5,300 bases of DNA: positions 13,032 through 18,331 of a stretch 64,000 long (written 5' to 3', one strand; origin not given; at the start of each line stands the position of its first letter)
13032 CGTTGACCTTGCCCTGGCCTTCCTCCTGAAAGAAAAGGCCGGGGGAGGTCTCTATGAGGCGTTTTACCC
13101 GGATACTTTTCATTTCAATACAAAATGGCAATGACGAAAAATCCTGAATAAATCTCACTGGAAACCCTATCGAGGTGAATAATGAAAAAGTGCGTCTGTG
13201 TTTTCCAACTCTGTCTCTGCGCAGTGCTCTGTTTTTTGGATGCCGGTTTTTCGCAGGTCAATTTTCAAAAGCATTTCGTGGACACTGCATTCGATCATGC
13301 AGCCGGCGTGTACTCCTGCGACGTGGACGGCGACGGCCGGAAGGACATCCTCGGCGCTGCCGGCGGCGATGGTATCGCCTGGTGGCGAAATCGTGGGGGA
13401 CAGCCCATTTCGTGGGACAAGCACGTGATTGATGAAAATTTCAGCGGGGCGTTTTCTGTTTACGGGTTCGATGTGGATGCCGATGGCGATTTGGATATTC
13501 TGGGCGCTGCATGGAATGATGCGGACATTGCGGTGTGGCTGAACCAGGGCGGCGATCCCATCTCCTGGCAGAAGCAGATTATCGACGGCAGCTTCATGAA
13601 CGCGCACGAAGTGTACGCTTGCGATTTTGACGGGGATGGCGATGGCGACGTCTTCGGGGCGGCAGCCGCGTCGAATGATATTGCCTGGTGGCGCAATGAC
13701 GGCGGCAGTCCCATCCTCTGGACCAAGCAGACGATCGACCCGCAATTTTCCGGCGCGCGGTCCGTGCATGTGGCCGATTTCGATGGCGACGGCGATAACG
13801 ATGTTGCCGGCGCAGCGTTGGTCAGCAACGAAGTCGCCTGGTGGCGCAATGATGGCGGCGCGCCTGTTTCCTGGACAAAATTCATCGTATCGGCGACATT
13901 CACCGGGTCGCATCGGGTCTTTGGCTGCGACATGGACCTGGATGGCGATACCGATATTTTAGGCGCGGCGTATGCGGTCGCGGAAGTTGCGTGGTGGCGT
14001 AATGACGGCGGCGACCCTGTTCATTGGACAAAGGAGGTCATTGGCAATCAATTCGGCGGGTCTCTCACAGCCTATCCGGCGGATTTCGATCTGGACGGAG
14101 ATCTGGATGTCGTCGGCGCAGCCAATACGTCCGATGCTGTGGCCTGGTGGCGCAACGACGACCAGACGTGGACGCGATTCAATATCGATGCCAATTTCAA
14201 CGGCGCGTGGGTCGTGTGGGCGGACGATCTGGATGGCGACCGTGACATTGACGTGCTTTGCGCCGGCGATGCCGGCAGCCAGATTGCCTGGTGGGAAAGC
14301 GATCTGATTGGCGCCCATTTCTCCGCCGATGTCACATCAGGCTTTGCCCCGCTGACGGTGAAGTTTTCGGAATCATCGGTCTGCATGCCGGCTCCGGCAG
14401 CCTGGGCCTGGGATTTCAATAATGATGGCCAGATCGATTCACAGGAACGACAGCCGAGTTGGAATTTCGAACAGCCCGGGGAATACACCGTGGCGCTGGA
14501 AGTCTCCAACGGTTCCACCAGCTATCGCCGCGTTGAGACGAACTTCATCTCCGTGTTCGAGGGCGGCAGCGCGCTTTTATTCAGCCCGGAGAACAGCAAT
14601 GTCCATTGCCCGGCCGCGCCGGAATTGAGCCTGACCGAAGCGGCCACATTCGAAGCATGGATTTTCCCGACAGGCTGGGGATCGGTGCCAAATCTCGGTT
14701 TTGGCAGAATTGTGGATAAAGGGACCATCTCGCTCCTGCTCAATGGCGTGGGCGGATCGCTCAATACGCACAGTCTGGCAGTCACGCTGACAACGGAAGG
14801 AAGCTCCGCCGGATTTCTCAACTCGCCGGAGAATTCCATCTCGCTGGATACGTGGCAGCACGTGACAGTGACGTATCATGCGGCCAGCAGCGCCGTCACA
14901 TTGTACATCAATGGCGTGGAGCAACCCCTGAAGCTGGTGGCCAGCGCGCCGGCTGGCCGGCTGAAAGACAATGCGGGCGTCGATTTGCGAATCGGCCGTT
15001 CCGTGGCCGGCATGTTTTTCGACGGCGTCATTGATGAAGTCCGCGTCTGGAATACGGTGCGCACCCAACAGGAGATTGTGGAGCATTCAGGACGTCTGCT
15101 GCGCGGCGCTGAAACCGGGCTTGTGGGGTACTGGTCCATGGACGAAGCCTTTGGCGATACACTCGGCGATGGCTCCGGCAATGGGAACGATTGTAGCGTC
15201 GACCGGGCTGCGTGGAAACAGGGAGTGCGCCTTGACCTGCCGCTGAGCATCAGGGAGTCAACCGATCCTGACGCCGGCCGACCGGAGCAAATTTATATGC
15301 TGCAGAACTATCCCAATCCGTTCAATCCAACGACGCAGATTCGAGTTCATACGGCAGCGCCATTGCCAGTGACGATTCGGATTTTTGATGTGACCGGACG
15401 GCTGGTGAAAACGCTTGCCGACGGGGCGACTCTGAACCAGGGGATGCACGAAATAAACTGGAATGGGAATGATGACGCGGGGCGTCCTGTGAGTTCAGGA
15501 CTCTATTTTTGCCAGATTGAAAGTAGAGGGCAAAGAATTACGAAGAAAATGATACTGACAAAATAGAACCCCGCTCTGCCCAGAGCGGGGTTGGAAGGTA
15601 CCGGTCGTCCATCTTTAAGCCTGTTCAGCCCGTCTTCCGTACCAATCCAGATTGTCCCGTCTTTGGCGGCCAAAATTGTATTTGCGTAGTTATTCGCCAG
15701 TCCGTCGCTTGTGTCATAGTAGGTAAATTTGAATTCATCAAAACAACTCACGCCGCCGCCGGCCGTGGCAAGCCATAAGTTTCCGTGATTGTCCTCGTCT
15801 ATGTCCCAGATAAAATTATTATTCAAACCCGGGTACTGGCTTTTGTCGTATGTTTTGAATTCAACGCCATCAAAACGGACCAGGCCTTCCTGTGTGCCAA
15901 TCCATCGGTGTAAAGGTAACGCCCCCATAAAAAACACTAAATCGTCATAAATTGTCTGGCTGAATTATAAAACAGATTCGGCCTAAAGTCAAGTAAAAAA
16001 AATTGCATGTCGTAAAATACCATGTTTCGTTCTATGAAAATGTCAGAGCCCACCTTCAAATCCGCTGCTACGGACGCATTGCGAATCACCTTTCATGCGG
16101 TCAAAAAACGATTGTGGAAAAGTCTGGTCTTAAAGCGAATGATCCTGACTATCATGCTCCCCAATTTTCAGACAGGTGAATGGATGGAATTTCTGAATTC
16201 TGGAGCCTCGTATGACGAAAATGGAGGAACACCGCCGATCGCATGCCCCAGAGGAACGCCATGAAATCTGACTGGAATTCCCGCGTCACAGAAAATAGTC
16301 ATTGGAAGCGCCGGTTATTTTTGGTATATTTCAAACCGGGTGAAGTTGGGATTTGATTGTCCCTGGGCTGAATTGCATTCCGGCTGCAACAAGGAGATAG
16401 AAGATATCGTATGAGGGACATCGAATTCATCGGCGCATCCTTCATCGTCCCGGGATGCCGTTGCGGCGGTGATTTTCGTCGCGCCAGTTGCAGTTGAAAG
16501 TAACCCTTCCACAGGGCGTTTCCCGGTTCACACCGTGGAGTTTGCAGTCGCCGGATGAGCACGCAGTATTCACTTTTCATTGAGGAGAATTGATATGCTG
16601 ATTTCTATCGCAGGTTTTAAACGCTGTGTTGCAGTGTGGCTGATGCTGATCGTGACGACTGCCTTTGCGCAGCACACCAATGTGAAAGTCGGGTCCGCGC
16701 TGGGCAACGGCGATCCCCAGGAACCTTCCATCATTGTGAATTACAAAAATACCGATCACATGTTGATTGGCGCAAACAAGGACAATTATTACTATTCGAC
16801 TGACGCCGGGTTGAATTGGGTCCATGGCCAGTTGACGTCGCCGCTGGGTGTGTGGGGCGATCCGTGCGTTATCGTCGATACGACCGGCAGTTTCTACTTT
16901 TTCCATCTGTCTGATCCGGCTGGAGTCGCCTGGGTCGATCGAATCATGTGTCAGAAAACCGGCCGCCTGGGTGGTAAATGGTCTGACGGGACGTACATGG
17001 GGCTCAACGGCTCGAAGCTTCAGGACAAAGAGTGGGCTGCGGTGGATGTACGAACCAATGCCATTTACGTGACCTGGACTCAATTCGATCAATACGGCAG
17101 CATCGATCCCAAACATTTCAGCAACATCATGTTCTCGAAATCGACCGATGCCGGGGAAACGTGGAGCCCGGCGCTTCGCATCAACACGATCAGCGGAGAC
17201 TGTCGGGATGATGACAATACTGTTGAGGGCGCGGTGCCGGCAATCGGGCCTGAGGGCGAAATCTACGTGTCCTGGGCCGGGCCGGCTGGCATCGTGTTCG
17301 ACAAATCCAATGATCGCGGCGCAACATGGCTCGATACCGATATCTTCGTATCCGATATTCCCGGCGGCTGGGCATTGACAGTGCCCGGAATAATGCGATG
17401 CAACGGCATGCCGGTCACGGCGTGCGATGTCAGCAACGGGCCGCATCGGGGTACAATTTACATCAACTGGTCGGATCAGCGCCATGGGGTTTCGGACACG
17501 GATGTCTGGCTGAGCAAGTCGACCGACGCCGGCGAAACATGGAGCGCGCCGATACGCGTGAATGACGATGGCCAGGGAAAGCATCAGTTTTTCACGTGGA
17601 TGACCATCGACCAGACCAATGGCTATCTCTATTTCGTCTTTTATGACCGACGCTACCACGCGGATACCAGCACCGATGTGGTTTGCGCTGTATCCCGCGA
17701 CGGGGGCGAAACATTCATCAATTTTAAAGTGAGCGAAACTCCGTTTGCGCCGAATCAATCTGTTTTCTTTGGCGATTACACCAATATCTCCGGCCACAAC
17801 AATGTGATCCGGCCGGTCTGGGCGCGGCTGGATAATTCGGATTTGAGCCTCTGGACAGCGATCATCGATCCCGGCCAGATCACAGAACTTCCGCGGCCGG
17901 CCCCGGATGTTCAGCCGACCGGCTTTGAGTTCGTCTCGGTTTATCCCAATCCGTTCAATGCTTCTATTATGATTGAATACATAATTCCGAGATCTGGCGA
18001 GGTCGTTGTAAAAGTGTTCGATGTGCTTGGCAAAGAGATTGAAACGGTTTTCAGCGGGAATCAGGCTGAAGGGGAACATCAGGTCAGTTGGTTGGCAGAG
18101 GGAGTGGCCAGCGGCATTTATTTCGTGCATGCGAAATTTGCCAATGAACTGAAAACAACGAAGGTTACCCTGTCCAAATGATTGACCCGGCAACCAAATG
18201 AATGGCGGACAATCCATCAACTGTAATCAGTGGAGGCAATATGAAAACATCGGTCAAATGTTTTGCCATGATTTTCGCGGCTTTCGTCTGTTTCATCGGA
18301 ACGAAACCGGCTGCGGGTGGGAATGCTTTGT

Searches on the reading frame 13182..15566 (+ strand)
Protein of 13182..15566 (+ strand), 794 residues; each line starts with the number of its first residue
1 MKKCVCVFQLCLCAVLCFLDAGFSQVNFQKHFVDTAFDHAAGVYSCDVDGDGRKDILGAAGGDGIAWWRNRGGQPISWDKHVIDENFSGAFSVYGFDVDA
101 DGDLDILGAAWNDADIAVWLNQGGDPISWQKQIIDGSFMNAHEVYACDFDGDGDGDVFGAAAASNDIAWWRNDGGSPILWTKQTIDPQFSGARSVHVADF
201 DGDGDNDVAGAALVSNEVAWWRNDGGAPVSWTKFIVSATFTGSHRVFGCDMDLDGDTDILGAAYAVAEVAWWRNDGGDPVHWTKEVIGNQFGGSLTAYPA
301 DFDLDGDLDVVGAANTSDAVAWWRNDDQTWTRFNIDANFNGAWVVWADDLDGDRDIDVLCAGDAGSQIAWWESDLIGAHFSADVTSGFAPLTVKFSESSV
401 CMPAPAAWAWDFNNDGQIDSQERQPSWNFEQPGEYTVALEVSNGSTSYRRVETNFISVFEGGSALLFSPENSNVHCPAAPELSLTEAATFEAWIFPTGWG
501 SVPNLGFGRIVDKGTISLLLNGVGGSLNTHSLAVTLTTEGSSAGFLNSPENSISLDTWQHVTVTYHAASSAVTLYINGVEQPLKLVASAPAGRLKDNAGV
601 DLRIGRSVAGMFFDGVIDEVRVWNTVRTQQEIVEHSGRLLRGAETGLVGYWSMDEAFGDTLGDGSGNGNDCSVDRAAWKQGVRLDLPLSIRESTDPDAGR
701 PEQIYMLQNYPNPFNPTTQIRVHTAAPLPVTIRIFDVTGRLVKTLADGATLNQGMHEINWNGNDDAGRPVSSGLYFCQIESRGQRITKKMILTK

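Call 41: search_protein_families(library=ncbifam, proteins=[window:13182-15566:+], max_evalue=0.00001)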
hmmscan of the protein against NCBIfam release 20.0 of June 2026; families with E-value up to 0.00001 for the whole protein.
window:13182-15566:+ (794 aa): 3 families
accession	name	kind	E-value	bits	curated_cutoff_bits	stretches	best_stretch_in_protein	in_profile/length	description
NF033707.1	T9SS_sortase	equivalog_domain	1.1e-11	43.1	420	1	703-783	995-1079/1095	type IX secretion system sortase PorU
TIGR04183.1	Por_Secre_tail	domain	2.3e-11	43.5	23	1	710-791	2-70/72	T9SS type A sorting domain-containing protein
NF052323.1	T9SSA_dep_M6i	equivalog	7.5e-10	37.4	600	1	709-787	960-1032/1043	T9SS-dependent M6-like inactivated metalloprotease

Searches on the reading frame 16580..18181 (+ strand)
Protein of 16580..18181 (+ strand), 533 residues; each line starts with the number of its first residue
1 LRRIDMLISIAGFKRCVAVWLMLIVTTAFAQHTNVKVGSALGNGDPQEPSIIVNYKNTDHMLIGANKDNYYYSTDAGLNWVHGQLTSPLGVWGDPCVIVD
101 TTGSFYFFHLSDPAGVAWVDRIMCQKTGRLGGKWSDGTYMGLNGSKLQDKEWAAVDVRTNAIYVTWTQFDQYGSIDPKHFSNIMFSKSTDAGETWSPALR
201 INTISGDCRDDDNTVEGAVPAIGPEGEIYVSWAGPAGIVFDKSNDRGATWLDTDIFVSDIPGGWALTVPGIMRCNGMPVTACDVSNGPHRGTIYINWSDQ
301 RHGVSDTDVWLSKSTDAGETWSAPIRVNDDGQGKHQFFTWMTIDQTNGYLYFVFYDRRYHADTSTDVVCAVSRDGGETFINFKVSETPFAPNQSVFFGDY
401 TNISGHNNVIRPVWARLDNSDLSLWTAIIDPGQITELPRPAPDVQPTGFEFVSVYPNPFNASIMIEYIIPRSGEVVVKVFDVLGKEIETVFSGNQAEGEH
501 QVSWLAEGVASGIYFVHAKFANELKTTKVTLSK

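Call 41: search_protein_families(library=ncbifam, proteins=[window:16580-18181:+], max_evalue=0.00001)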
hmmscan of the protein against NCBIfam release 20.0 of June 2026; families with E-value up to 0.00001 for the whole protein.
window:16580-18181:+ (533 aa): 3 families
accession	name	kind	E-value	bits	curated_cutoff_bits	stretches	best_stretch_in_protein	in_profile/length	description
TIGR04183.1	Por_Secre_tail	domain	9.7e-11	41.5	23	1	454-529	1-69/72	T9SS type A sorting domain-containing protein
NF038113.1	T9SSA_dep_M36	equivalog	3.5e-08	32.1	885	1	451-530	792-867/869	T9SS-dependent M36 family metallopeptidase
NF052323.1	T9SSA_dep_M6i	equivalog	8.4e-06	24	600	0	455-521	961-1027/1043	T9SS-dependent M6-like inactivated metalloprotease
